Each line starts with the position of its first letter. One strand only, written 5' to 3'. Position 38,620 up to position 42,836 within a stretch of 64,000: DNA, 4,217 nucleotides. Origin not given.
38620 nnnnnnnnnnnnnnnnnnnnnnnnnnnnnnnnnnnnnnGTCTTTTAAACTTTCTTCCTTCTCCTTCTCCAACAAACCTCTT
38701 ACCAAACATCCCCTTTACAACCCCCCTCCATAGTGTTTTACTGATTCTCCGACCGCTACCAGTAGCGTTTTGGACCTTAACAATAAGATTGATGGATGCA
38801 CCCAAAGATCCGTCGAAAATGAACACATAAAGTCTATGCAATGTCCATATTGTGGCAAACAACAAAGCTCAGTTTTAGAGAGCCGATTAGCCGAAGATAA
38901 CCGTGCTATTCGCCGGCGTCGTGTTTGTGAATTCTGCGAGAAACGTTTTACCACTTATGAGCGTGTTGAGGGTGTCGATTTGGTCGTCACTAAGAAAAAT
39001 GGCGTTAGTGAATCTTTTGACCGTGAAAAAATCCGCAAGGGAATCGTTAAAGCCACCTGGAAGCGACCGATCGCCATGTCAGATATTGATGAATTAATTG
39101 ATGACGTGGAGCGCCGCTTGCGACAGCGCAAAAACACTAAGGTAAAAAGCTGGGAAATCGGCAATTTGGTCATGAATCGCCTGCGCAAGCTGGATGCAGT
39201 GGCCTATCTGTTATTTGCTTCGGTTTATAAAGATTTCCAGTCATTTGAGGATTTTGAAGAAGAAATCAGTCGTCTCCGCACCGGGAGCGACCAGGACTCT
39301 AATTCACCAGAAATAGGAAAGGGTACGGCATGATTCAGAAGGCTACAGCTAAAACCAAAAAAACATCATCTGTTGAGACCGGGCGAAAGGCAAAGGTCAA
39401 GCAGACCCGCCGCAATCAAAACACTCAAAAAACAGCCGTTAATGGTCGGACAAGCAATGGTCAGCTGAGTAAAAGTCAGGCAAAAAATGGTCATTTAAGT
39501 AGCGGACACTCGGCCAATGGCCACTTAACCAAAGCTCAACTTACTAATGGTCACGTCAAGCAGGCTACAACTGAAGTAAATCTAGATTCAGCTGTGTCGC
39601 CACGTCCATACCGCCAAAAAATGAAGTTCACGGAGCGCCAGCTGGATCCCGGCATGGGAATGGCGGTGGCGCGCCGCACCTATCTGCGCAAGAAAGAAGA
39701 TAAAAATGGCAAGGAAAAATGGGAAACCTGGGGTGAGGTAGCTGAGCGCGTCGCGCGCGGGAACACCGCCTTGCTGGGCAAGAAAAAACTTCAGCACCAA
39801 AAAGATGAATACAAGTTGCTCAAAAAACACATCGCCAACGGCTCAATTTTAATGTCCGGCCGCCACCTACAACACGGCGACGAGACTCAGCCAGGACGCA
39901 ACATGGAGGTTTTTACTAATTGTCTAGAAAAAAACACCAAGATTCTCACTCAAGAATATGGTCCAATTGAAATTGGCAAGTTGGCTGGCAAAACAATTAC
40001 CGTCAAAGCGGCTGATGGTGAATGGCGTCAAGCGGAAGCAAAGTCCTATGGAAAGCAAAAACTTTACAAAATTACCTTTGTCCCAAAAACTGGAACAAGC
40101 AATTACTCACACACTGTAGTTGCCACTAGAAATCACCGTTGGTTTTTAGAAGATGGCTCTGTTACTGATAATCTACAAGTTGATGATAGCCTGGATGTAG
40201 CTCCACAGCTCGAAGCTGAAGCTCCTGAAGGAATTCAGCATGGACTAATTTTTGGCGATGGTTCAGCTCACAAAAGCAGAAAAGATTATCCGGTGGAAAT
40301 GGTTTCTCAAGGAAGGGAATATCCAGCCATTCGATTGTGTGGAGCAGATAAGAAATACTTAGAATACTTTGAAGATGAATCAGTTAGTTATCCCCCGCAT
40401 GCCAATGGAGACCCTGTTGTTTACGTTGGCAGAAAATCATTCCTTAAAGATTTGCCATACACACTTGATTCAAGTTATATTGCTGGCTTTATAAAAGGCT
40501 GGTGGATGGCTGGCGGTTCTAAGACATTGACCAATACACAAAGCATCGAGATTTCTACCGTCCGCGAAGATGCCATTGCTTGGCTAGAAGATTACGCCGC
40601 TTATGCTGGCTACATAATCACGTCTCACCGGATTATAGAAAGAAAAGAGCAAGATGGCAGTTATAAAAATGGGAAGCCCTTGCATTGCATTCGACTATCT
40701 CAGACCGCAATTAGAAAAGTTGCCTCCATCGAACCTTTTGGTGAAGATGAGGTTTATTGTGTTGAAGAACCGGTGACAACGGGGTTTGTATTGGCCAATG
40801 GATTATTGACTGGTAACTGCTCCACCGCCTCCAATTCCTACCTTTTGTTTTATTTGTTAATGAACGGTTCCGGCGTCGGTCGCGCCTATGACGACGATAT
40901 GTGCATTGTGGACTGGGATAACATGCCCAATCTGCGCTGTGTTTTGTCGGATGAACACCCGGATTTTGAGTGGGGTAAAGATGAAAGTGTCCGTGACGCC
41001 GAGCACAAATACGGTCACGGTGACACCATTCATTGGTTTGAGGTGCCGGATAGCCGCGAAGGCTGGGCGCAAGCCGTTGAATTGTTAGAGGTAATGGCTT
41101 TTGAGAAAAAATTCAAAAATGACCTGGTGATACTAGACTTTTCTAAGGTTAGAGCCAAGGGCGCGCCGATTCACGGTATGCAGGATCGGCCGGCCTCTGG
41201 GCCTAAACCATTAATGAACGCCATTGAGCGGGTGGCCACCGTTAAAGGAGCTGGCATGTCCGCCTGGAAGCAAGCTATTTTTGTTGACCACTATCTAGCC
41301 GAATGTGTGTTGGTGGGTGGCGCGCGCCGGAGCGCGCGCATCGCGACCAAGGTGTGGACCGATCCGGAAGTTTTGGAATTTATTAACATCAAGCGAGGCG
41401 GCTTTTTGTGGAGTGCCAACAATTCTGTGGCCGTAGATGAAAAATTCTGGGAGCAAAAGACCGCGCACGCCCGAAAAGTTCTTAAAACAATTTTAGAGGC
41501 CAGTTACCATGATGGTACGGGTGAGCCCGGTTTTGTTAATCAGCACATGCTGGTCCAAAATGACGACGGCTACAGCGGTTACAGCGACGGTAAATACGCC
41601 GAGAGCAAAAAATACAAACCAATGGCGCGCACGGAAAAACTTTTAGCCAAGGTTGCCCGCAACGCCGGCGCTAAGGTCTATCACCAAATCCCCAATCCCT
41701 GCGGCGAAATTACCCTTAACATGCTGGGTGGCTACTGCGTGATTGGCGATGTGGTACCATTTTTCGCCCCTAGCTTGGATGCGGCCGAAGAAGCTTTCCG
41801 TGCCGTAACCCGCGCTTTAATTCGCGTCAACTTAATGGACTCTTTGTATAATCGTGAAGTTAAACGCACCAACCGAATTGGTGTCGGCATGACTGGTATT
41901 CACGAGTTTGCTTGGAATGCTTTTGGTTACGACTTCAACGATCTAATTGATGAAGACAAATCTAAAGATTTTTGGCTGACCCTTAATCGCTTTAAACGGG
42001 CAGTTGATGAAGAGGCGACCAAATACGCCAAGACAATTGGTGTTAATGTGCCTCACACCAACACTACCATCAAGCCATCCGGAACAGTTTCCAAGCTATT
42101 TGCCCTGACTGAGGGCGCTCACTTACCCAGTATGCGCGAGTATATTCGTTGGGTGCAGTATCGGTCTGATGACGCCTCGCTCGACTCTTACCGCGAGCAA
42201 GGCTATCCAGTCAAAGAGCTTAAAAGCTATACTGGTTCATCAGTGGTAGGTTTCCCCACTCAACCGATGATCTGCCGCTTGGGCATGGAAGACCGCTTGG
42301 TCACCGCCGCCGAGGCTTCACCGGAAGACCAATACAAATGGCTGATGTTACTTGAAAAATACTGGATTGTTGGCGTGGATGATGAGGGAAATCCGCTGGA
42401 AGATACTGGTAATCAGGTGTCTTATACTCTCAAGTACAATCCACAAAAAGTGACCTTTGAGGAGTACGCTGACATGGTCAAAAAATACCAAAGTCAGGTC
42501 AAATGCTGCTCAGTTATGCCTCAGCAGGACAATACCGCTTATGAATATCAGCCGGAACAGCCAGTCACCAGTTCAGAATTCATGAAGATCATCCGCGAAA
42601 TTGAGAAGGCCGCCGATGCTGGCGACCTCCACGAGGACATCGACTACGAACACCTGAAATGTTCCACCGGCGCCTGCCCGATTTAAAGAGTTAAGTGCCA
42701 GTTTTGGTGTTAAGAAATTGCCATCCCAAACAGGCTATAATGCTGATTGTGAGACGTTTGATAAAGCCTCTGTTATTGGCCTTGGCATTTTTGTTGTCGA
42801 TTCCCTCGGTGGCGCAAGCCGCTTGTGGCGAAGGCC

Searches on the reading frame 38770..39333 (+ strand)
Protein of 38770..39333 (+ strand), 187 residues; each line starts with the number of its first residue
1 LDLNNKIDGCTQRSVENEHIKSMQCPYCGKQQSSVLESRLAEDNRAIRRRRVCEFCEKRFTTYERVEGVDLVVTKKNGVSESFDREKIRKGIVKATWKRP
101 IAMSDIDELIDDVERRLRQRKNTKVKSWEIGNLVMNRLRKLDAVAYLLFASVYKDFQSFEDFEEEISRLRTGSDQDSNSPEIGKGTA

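Call 5: search_protein_families(library=pfam, proteins=[window:38770-39333:+], max_evalue=0.01)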
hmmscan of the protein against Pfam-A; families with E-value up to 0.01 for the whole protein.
window:38770-39333:+ (187 aa): 2 families
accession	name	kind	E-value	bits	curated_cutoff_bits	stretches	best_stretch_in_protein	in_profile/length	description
PF03477.21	ATP-cone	-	5.6e-20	72.1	25.8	1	72-157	2-86/88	ATP cone domain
PF22811.2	Zn_ribbon_NrdR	-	3.2e-19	69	27.2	1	23-64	1-42/42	Transcriptional repressor NrdR-like, N-terminal domain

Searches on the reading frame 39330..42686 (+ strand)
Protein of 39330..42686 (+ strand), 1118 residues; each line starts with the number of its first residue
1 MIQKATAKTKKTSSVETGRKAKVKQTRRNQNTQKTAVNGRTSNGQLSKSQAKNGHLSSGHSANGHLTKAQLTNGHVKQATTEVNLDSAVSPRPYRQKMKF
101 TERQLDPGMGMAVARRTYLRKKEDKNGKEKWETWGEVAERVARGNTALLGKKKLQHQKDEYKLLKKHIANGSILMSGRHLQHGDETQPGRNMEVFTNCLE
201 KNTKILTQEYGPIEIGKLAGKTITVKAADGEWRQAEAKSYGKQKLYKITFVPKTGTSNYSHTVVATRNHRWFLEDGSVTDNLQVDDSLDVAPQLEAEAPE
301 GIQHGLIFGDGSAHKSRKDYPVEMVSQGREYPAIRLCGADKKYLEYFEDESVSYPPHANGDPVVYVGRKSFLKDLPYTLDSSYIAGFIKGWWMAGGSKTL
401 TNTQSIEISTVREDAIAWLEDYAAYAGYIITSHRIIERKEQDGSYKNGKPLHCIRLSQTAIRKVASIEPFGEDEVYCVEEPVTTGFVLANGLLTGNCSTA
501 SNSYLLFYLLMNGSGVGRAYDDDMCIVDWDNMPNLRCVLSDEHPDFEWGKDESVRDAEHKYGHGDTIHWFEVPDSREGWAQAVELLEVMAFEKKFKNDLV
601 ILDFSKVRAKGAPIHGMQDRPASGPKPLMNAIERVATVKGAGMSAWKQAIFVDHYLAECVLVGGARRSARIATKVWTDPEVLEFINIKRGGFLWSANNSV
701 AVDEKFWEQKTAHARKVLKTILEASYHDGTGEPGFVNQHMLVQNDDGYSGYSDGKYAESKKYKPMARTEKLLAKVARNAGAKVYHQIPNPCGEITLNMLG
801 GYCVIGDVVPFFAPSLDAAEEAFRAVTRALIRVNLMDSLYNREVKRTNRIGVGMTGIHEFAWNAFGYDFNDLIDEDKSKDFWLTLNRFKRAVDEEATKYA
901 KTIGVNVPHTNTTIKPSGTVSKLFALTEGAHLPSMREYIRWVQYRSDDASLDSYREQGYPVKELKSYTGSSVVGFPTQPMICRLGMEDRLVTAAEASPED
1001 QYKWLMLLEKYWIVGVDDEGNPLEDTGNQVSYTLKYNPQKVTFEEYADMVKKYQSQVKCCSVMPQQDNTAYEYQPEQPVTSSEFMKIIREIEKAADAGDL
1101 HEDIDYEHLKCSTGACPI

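Call 5: search_protein_families(library=pfam, proteins=[window:39330-42686:+], max_evalue=0.01)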
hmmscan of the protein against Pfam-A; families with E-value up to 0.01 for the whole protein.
window:39330-42686:+ (1118 aa): 3 families
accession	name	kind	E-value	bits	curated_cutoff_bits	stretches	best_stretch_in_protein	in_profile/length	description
PF21995.1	RNR-II_ins_dom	-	6.3e-12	46.1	27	1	538-637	6-105/107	B12-dependent ribonucleotide reductase, insertion domain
PF02867.20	Ribonuc_red_lgC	-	5.8e-07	29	23.9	1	603-862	35-296/523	Ribonucleotide reductase, barrel domain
PF17975.6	RNR_Alpha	-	0.00015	22.7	26.4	1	101-160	12-68/101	Ribonucleotide reductase alpha domain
